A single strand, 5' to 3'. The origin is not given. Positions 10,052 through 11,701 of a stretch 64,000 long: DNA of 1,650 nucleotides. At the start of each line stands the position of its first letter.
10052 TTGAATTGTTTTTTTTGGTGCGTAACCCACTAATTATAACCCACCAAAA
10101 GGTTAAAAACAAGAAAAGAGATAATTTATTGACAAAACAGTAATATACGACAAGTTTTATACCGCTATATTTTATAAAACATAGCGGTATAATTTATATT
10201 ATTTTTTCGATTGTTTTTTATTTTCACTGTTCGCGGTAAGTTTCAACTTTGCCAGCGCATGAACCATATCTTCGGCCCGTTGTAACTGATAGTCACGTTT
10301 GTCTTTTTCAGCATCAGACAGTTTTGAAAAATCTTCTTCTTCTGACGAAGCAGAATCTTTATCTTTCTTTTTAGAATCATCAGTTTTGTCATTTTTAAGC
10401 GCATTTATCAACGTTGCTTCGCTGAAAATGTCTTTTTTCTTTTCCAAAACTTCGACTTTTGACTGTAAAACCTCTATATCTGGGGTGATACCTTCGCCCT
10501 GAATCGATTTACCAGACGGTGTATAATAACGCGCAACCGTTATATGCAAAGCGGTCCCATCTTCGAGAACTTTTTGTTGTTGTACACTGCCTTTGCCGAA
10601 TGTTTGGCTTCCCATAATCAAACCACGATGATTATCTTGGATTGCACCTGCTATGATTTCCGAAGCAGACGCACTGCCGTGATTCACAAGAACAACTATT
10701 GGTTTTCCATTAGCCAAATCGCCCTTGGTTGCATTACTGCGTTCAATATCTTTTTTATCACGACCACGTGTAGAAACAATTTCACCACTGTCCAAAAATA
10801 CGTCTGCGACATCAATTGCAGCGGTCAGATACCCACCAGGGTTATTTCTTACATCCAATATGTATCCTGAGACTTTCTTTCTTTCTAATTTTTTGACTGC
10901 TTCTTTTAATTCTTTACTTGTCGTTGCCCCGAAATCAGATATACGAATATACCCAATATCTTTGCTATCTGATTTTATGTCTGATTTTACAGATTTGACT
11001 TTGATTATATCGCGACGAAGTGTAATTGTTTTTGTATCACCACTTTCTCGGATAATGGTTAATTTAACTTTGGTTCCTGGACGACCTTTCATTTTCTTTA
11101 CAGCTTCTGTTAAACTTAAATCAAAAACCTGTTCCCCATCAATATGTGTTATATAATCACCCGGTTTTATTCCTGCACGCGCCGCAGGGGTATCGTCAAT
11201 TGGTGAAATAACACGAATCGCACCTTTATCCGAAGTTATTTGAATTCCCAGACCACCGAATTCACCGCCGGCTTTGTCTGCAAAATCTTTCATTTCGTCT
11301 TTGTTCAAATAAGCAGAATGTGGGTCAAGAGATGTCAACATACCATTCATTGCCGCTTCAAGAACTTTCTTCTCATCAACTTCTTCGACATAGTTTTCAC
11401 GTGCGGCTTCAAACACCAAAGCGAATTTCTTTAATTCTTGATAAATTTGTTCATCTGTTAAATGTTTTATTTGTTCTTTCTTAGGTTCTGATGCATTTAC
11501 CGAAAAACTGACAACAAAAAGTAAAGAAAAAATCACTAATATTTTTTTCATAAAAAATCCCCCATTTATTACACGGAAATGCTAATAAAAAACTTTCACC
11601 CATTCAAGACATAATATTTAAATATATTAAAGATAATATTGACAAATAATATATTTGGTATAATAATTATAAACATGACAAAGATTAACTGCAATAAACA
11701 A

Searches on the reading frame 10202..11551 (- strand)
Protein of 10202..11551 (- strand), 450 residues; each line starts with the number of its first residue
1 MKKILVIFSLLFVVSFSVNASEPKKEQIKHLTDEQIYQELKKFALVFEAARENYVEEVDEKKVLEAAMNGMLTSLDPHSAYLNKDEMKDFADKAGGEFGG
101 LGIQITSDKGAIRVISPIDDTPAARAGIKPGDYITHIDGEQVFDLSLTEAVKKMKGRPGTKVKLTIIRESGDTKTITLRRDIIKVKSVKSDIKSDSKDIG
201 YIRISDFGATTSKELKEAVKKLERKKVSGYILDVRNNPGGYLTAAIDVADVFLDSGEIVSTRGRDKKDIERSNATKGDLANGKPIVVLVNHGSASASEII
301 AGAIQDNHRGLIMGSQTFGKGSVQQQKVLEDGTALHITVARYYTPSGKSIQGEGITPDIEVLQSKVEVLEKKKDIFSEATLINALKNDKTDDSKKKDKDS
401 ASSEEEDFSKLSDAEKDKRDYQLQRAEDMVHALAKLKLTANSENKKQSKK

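Call 3: search_protein_families(library=pfam, proteins=[window:10202-11551:-], max_evalue=1)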
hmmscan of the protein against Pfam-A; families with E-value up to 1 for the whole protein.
window:10202-11551:- (450 aa): 9 families
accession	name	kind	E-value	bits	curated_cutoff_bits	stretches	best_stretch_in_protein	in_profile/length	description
PF03572.23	Peptidase_S41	-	1.2e-61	207.5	24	1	198-361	1-165/165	Peptidase family S41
PF13180.12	PDZ_2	-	1.4e-15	57.8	27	1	99-176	1-76/80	PDZ domain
PF17820.7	PDZ_6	-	4.9e-13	49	27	1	115-168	3-54/54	PDZ domain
PF22694.1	CtpB_N-like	-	6.9e-12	46.1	27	1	24-85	20-84/85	Activating protease CtpB N-terminal domain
PF00595.29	PDZ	-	4.3e-11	43.5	23.2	1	99-166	10-80/81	PDZ domain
PF14685.13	PDZ_Tricorn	-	0.00095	19.6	25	1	121-177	31-87/88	Tricorn protease PDZ domain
PF17804.6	TSP_NTD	-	0.0018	19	26.4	1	33-83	137-186/188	Tail specific protease N-terminal domain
PF00581.25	Rhodanese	-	0.1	13.5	22.2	1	216-297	3-76/102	Rhodanese-like domain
PF08139.17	LPAM_1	-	0.69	10.9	20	0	1-15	1-15/18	Prokaryotic membrane lipoprotein lipid attachment site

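Call 4: search_protein_families(library=ncbifam, proteins=[window:10202-11551:-], max_evalue=1)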
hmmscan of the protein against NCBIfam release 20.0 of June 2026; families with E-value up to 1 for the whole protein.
window:10202-11551:- (450 aa): 23 families
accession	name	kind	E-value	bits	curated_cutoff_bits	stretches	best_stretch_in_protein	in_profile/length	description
TIGR00225.1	prc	subfamily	4.3e-109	364.6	218.6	1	51-372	1-324/335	C-terminal processing peptidase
TIGR03900.1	prc_long_Delta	hypoth_equivalog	1.2e-105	354.5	660.95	1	41-426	81-473/973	MXAN_5808 family serine peptidase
NF045590.1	Cterm_S41_CtpC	exception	2.1e-93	313.4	665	1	47-368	62-387/418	carboxyl-terminal processing protease CtpC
NF045589.1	Cterm_S41_CtpB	exception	1.3e-90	304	633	1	64-367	81-386/416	carboxyl-terminal processing protease CtpB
NF045588.1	Cterm_S41_CtpA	exception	4.7e-90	302.4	625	1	58-368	69-383/401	carboxyl-terminal processing protease CtpA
NF052377.1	lmo1851_S41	exception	3.5e-87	293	725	1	5-363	11-369/468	lmo1851 family serine protease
NF045591.1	Cterm_S41_CtpZ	exception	2.4e-81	273.5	525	1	58-364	69-377/403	carboxyl-terminal processing protease CtpZ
NF051464.1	tail_spec_CT441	exception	9.4e-65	219.5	700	1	15-438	164-597/645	tail-specific protease Tsp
NF008388.1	PRK11186.1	exception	1.2e-52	179.2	825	1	55-405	202-564/663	carboxy terminal-processing peptidase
NF033424.1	chlamy_CPAF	equivalog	1.3e-16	60.3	250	2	283-365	457-542/564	protease-like activity factor CPAF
NF058627.1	S41_Gfo1087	equivalog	2.6e-15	56.3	455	1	91-380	114-441/489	GFO_1087 family putative carboxy terminal peptidase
TIGR02037.1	degP_htrA_DO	subfamily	6.9e-10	38.4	416.2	1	104-236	254-376/434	Do family serine endopeptidase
NF041521.1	HhoA_HhoB_HtrA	equivalog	1.4e-05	24.5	450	1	103-179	257-330/335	HhoA/HhoB/HtrA family serine endopeptidase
TIGR02038.1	protease_degS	equivalog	1.8e-05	24.1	422.95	1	115-171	285-338/351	outer membrane-stress sensor serine endopeptidase DegS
NF047968.1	SerProtHtrA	equivalog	2.3e-05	23.9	470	1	101-172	281-350/357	serine protease HtrA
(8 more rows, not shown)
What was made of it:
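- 10199..11551 (-): ctpA (S41 C-terminal processing peptidase with PDZ domain). It is the divergent neighbour and shares the 123-bp intergenic region. Calls 3, 4.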
